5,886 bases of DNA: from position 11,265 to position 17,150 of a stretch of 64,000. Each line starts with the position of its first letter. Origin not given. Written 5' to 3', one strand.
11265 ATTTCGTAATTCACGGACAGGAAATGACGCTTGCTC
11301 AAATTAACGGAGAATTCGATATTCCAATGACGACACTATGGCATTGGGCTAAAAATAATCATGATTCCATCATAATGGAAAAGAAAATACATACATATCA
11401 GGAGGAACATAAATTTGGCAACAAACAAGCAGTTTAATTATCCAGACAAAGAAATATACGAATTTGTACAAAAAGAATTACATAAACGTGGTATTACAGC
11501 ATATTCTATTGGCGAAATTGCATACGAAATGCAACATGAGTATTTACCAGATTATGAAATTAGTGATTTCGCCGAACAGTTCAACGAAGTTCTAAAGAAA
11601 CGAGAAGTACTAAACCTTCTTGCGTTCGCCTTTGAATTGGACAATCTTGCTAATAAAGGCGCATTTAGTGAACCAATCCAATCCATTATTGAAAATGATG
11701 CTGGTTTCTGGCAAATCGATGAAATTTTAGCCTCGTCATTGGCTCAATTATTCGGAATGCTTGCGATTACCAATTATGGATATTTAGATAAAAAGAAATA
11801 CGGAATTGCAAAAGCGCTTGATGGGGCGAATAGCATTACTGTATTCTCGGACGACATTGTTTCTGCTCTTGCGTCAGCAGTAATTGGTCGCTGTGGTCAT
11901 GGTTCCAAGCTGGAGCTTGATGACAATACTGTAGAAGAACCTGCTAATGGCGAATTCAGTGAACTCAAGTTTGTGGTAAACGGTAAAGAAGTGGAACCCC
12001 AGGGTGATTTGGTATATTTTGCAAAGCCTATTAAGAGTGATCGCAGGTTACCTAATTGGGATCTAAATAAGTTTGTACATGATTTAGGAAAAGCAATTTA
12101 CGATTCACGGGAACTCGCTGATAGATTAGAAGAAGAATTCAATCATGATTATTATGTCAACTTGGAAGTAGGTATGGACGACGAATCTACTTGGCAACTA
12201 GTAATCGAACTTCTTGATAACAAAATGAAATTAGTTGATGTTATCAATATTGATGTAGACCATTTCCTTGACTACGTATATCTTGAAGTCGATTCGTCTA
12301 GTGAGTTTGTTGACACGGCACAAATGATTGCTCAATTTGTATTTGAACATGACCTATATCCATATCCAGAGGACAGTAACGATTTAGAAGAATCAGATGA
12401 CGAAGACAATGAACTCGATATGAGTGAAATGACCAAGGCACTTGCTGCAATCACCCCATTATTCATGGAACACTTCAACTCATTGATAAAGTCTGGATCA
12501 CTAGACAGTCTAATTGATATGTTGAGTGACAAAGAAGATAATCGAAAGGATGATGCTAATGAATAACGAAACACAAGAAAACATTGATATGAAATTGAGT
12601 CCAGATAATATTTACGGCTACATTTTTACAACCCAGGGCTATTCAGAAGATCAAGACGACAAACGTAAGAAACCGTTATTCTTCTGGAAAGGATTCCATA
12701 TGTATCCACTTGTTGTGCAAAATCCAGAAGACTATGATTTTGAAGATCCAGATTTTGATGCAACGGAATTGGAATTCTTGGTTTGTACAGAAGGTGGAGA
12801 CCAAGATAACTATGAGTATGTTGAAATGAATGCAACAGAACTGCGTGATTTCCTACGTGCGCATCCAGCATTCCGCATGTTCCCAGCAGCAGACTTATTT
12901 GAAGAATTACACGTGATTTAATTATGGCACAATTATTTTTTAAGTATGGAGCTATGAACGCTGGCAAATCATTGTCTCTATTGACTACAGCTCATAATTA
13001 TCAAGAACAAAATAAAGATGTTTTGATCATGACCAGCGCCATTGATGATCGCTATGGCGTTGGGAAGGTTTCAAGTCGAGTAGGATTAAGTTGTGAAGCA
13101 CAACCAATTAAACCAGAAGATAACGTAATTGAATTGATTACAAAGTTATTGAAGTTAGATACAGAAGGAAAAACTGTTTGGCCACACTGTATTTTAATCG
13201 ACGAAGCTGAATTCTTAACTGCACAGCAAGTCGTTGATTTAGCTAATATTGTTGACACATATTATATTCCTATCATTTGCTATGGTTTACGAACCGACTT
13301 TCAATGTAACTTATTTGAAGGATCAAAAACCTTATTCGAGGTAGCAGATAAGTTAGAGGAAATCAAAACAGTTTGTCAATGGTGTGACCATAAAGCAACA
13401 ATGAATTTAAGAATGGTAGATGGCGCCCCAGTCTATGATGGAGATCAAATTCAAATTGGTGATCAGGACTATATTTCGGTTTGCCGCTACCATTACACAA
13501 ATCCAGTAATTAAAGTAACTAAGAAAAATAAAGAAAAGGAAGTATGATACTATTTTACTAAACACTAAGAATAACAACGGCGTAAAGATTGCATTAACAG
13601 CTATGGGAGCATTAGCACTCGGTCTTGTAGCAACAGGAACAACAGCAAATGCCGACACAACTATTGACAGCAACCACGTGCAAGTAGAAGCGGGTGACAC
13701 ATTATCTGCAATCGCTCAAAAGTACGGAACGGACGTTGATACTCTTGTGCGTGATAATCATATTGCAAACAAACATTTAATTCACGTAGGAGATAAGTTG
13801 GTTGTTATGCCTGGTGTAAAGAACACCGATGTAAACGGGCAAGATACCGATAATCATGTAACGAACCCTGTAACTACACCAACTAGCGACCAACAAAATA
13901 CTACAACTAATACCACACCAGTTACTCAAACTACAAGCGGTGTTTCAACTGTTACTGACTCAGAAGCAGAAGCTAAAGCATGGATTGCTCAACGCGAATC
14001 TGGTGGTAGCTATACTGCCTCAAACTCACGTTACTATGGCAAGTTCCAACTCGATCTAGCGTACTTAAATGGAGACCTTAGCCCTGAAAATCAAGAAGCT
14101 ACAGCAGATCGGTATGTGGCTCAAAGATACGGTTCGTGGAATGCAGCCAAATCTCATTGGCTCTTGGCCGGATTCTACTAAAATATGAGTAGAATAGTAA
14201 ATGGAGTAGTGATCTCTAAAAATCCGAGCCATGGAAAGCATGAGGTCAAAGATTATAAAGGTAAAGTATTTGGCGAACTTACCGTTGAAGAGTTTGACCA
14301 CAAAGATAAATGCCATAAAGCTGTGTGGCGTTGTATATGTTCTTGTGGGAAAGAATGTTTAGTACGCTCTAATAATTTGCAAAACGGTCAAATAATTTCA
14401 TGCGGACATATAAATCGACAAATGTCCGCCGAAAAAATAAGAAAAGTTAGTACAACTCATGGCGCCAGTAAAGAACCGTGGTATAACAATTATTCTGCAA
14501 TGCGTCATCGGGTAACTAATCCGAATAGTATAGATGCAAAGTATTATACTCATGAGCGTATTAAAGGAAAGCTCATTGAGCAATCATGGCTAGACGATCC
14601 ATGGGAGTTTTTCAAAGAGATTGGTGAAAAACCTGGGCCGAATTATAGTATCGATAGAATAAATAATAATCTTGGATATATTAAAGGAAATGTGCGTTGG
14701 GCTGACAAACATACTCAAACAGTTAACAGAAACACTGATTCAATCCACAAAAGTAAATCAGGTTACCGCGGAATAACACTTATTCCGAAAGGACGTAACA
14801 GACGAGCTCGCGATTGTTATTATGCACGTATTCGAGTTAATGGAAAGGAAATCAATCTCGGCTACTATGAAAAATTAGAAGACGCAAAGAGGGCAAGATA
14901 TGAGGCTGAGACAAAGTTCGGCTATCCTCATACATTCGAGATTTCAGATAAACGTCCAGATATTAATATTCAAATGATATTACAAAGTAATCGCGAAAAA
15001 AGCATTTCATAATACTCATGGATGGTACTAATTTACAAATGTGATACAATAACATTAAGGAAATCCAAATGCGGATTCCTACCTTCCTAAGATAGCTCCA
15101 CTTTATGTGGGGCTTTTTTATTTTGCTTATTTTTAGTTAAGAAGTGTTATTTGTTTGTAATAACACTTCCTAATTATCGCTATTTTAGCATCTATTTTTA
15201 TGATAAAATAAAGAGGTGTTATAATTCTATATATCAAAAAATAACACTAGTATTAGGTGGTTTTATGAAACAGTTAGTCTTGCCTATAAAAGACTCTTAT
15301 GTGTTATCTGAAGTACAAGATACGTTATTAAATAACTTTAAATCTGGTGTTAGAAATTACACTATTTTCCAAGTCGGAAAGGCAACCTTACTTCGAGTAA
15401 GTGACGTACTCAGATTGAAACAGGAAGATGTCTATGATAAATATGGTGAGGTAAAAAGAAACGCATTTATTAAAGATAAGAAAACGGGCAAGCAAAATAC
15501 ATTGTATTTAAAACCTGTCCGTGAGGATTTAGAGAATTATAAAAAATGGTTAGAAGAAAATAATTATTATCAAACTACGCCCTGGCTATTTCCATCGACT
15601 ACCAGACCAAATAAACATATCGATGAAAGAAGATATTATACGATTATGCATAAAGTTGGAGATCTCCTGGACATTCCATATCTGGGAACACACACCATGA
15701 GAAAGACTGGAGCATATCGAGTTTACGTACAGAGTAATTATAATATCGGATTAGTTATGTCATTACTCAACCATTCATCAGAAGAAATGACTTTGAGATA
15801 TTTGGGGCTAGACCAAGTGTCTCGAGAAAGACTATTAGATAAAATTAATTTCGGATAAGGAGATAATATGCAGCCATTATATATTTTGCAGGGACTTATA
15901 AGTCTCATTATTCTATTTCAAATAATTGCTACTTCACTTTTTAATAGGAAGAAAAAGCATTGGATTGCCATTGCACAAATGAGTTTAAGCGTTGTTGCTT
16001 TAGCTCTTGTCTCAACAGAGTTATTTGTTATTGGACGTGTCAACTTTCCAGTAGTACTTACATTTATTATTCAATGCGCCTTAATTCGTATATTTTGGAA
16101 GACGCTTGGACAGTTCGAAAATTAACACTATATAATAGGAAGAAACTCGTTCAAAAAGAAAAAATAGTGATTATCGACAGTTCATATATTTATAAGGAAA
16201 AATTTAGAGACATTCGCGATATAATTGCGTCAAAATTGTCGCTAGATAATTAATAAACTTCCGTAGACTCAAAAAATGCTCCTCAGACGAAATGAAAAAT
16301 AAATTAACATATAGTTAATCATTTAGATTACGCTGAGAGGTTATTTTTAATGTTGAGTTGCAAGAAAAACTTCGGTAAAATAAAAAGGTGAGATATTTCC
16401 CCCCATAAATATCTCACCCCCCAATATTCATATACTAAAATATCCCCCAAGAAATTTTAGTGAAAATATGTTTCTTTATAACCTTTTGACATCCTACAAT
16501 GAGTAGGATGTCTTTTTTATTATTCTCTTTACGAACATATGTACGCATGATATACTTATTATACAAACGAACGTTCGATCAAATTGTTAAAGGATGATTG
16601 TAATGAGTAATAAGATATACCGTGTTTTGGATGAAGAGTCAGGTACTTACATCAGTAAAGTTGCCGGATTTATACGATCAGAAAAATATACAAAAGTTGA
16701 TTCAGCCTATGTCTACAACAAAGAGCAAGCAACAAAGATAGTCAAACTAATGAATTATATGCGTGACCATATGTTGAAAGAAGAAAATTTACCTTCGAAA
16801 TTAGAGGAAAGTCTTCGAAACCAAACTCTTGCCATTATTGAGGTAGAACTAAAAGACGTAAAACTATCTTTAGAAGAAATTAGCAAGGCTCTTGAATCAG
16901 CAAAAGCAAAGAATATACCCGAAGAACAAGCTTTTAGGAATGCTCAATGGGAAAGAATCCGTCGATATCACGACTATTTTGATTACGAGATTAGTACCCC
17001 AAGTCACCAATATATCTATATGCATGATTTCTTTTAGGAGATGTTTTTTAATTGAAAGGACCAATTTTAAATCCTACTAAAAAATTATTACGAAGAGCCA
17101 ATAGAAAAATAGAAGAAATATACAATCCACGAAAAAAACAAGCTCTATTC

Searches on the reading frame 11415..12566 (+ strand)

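Call 12: search_protein_families(library=phrogs, proteins=[window:11415-12566:+], max_evalue=0.00001)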
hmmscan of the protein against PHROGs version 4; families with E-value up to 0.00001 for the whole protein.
window:11415-12566:+ (383 aa): 1 family
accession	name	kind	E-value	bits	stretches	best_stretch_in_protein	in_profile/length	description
phrog_12432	-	other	1.7e-61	209.6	1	1-173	1-174/423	phosphatidylglycerophosphatase A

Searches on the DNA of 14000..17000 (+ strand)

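Call 7: search_dna_similar(query=window:14000-17000:+, collection=phages, mode=near, max_rows=15)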
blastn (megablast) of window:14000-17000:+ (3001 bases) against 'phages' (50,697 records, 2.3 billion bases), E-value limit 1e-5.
No match.

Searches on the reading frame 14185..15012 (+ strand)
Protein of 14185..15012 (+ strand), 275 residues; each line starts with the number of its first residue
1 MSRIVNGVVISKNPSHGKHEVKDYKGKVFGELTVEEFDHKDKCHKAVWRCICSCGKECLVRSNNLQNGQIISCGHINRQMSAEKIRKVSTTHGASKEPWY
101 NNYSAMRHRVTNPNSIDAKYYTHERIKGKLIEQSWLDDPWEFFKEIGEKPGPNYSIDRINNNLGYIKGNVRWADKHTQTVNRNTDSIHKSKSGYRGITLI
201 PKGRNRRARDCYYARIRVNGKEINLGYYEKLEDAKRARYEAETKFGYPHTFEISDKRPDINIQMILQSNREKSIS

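Call 12: search_protein_families(library=phrogs, proteins=[window:14185-15012:+], max_evalue=0.00001)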
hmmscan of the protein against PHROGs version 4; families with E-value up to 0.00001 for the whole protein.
window:14185-15012:+ (275 aa): 7 families
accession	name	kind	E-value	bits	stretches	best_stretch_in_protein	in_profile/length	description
phrog_374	-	DNA, RNA and nucleotide metabolism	4.5e-52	178.7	1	12-247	185-408/617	HNH endonuclease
phrog_3377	-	DNA, RNA and nucleotide metabolism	9.8e-22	78.8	1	89-189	4-101/196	HNH endonuclease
phrog_8790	-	DNA, RNA and nucleotide metabolism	2e-14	55.1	1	86-189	13-110/241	restriction endonuclease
phrog_99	-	DNA, RNA and nucleotide metabolism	2.7e-14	54.6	1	152-247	173-262/383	HNH endonuclease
phrog_4578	-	DNA, RNA and nucleotide metabolism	9.7e-14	52.4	1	153-250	29-119/130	HNH endonuclease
phrog_2081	-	DNA, RNA and nucleotide metabolism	9e-11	42.5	1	23-186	26-199/433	HNH endonuclease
phrog_13470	-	DNA, RNA and nucleotide metabolism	7.2e-06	27.2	0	18-245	6-142/152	HNH endonuclease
